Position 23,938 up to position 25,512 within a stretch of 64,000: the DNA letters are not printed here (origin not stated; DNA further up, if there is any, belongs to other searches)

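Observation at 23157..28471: Rad50/SbcC-like coiled-coil ATPase translationally coupled to a NurA-like nuclease (no Mre11/SbcD, no HerA), followed by a CpXC zinc-ribbon protein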

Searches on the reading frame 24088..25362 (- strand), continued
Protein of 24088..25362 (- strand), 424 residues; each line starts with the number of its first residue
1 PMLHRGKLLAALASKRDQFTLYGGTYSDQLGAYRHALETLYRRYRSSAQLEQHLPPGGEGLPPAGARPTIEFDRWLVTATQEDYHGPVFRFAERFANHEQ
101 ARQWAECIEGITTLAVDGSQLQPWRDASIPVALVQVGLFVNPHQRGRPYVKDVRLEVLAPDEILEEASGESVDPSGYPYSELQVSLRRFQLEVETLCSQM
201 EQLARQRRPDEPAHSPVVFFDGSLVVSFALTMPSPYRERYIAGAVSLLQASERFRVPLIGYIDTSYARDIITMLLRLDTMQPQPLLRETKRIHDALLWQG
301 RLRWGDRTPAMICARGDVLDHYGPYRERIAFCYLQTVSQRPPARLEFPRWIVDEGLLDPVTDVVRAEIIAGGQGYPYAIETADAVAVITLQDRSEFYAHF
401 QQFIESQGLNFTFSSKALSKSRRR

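Call 48: fold_search(model_id=the predicted structure, library=pdb)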
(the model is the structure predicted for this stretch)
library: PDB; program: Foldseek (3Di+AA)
matches with E <= 10: 603; with E <= 0.001: 34
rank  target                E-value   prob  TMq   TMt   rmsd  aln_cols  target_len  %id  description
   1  9x1n_G                8.1e-07  1.00  0.40  0.43  12.9       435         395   13  The cryo-EM structure of HerA-NurA complex with ATPgammaS and dsDNA from Thermococcus kodakarensis (State 1) (released 2026-02-04)
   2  7f6d_G                4.3e-06  1.00  0.37  0.45   9.7       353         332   15  Reconstruction of the HerA-NurA complex from Deinococcus radiodurans (released 2022-06-29)
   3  3tal_A                7.1e-06  1.00  0.33  0.33  11.4       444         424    8  Crystal structure of NurA with manganese (released 2011-11-23)
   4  6ozo_A                2.2e-05  1.00  0.30  0.47   7.7       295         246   17  Crystal structure of Mus musculus (Mm) Endonuclease V in complex with a 23mer RNA oligo containing an inosine after a  (released 2019-09-04)
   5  5aoy                  2.5e-05  1.00  0.31  0.49  11.1       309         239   17  Structure of mouse Endonuclease V (released 2016-05-04)
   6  6oze                  2.7e-05  1.00  0.30  0.47  11.0       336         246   15  Crystal structure of the catalytic domain of human Endonuclease V (C140S/C225S/C226A/C228S) (released 2019-09-04)
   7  6ozk_B                3.1e-05  1.00  0.31  0.47  14.6       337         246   16  Crystal structure of Mus musculus (Mm) Endonuclease V in complex with a 23mer RNA oligo containing an inosine after 68 (released 2019-09-04)
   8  6ozl_B                3.8e-05  1.00  0.30  0.47   7.7       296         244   16  Crystal structure of Mus musculus (Mm) Endonuclease V in complex with a 23mer RNA oligo containing an inosine after a  (released 2019-09-04)
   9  6ozm_A                3.8e-05  1.00  0.30  0.47   7.7       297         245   16  Crystal structure of Mus musculus (Mm) Endonuclease V in complex with a 23mer RNA oligo containing an inosine after a  (released 2019-09-04)
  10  6ozh_D                4.0e-05  1.00  0.26  0.41  13.2       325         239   12  Crystal structure of Ciona intestinalis (Ci) Endonuclease V in complex with a 24mer DNA containing an inosine followed (released 2019-09-04)
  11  6ozr_B                4.7e-05  1.00  0.31  0.47  14.6       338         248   16  Crystal structure of Mus musculus (Mm) Endonuclease V in complex with a 23mer RNA oligo containing an inosine after a  (released 2019-09-04)
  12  6ozj_B                5.3e-05  1.00  0.31  0.47  15.2       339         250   15  Crystal structure of Mus musculus (Mm) Endonuclease V in complex with a 23mer RNA oligo containing an inosine in the a (released 2019-09-04)
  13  6ozh_C                5.3e-05  1.00  0.27  0.43  12.8       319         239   11  Crystal structure of Ciona intestinalis (Ci) Endonuclease V in complex with a 24mer DNA containing an inosine followed (released 2019-09-04)
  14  6ozq_B                6.2e-05  1.00  0.30  0.47   7.8       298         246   16  Crystal structure of Mus musculus (Mm) Endonuclease V (K155M) in complex with a 23mer RNA oligo containing an inosine  (released 2019-09-04)
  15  3taz_B                6.5e-05  1.00  0.32  0.32  15.5       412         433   10  Crystal structure of NurA bound to dAMP and manganese (released 2011-11-23)
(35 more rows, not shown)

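Call 54: search_protein_families(library=pfam, proteins=[L085:9394-9999:+, L085:3801-5108:+, L085:8200-9390:+], max_evalue=0.001)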
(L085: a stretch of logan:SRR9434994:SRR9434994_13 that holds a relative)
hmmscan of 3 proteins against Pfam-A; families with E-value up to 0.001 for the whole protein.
L085:9394-9999:+ (201 aa): 0 families

L085:3801-5108:+ (435 aa): 1 family
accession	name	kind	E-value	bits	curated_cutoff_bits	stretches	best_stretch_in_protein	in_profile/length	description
PF00149.33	Metallophos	-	1.3e-13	52.2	21.5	1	6-213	4-190/191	Calcineurin-like phosphoesterase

L085:8200-9390:+ (396 aa): 1 family
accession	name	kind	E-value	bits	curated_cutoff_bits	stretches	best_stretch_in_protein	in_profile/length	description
PF09376.16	NurA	-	5e-39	134.8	21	1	95-358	2-253/254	NurA domain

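Call 68: search_solved_structures(query=A1, max_evalue=1, show_alignments=2)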
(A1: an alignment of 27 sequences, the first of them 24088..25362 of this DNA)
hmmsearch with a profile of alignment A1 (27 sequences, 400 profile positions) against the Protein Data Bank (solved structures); distinct sequences matched with E-value up to 1: 3.
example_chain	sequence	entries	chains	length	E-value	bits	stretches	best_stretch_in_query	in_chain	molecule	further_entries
9jfs_A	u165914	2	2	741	0.42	12.7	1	2-81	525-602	Cas12p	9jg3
6jqs_A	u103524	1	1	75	0.67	12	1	356-394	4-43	DNA-binding response regulator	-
9cfs_A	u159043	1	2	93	0.82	11.7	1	18-90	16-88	Long regulatory protein rop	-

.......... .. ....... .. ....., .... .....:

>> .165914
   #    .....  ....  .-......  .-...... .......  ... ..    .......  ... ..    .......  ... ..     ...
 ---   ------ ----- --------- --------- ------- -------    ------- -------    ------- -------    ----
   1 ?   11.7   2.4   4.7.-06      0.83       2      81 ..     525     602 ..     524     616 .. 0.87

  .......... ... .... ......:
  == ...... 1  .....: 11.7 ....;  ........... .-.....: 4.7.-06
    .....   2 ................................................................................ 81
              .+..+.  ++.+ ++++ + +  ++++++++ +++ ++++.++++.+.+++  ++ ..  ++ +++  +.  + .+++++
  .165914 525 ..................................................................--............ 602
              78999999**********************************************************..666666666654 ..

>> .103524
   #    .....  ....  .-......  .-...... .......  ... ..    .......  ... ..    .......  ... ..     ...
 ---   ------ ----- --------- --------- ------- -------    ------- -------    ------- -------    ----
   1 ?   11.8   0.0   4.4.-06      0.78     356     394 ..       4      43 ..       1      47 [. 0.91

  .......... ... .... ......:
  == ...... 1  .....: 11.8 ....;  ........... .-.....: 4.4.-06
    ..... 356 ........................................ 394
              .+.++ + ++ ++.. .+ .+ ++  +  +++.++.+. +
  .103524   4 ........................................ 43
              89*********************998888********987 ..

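Call 75: find_related_loci(query=A2, collection=viral_contigs, flank=6000)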
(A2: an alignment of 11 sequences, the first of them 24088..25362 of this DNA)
Query A2 (424 aa) in viral_contigs; peptide patterns used: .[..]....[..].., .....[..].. (x = any residue, [..] = any of these).
27 stretches matched a pattern, but none encodes a relative of the query by tblastn (E <= 1e-3).

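Call 76: search_dna_similar(query=window:24088-25359:-, collection=plasmids, mode=protein, max_evalue=0.00001, max_rows=15)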
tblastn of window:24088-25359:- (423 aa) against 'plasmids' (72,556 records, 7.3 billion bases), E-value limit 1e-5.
Records with a match: 4; places in all: 4; records where one place covers at least 80% of the query: 0.
Best place of each record, by identity: <60% 4.
By first word of the organism name: Natrinema 1; halophilic 1; Halobaculum 1; Halorussus 1.
By predicted mobility (MOB-suite, as given by PLSDB): non-mobilizable 4.
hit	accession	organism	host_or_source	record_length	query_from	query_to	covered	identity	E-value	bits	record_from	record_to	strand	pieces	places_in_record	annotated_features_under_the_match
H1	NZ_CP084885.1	Natrinema zhouii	pure culture,Salt mine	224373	91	423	79%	33.7%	2e-38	155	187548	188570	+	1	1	DNA double-strand break repair nuclease NurA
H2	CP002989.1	halophilic archaeon DL31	-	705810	85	419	79%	31.0%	2e-32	137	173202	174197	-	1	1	NurA domain-containing protein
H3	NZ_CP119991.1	Halobaculum marinum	cell culture,sediment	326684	91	423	79%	30.0%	2e-32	137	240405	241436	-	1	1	DNA double-strand break repair nuclease NurA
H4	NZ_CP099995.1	Halorussus salilacus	cell culture,Substrate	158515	67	307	57%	36.0%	1e-26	120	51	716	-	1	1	none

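Call 77: get_annotated_region(hit=H1, flank=8000)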
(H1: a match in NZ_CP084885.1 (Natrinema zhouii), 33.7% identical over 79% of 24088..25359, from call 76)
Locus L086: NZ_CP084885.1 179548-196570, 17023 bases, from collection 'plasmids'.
description: Natrinema zhouii strain YPL30 plasmid unnamed4, complete sequence
organism: Natrinema zhouii (NCBI taxid 1710539)
taxonomy: Archaea; Euryarchaeota; Halobacteria; Halobacteriales; Natrialbaceae; Natrinema; Natrinema zhouii
host: -; source: pure culture,Salt mine; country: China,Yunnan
typing (MOB-suite, as given by PLSDB): non-mobilizable; mating-pair formation MPF_T
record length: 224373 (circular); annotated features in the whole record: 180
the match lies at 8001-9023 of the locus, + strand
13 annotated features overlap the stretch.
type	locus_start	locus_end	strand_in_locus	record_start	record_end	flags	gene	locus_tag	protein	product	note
CDS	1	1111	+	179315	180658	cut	-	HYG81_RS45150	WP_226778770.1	ATP-binding protein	-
CDS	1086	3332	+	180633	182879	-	-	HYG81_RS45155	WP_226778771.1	DEAD/DEAH box helicase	-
CDS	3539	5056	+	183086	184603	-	-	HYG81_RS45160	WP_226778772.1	metallophosphoesterase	-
CDS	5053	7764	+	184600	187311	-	-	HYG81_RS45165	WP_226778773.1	SMC family ATPase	-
CDS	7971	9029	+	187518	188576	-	-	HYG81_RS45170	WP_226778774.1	DNA double-strand break repair nuclease NurA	-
CDS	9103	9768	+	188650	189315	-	-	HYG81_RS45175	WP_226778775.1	hypothetical protein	-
CDS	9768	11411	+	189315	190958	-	-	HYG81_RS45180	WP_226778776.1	ATP-binding protein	-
CDS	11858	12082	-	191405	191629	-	-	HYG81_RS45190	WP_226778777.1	hypothetical protein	-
CDS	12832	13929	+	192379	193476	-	-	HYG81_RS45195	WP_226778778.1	helix-turn-helix domain-containing protein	-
CDS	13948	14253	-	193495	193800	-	-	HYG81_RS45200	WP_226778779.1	hypothetical protein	-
CDS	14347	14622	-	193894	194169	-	-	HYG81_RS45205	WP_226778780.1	PadR family transcriptional regulator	-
CDS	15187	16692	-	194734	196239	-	-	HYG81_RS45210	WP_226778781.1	hypothetical protein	-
CDS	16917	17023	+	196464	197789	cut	-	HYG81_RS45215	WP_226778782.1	DNA repair exonuclease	-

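Call 78: search_protein_families(library=padloc, proteins=[L085:3801-5108:+, L085:8200-9390:+, L085:9394-9999:+, L085:10001-11683:+], max_evalue=0.001)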
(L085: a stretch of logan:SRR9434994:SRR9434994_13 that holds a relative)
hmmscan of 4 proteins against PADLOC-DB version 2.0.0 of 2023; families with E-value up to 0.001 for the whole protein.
L085:3801-5108:+ (435 aa): 0 families

L085:8200-9390:+ (396 aa): 0 families

L085:9394-9999:+ (201 aa): 0 families

L085:10001-11683:+ (560 aa): 21 families
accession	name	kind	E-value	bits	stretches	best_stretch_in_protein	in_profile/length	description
PDLC04105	HerA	-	2.9e-48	162.8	2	350-532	378-556/576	-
PDLC04102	HerA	-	1.5e-35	120.6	2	345-523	459-631/654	-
PDLC04098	HerA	-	1.5e-33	114.3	2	349-534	482-668/686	-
PDLC04103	HerA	-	8.6e-30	101.6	2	399-513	440-558/579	-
PDLC02185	HerA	-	2.1e-29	100.7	2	352-525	407-573/585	-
PDLC02188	HerA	-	4.5e-28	96.4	2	352-531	378-562/578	-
PDLC04100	HerA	-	8.2e-28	95.4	2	399-533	439-573/580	-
PDLC04106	HerA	-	9.7e-26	88.5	2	398-532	509-646/667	-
PDLC04097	HerA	-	9.9e-23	78.6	1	353-514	434-595/618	-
PDLC01055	HerA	-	6.1e-22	76.1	2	262-512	294-525/532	Type III coevolved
PDLC04140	mad8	-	2.2e-20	71.4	1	161-521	18-309/314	mads_8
PDLC04104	HerA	-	9.9e-18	62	1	367-532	196-357/379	-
PDLC02684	DndH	-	3.3e-12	42.8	1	170-493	1365-1692/1715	DndH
PDLC02685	DndH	-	7.2e-12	41.8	1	167-446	1329-1602/1678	DndH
PDLC04099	HerA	-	3.1e-06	24.7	1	136-217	136-213/214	-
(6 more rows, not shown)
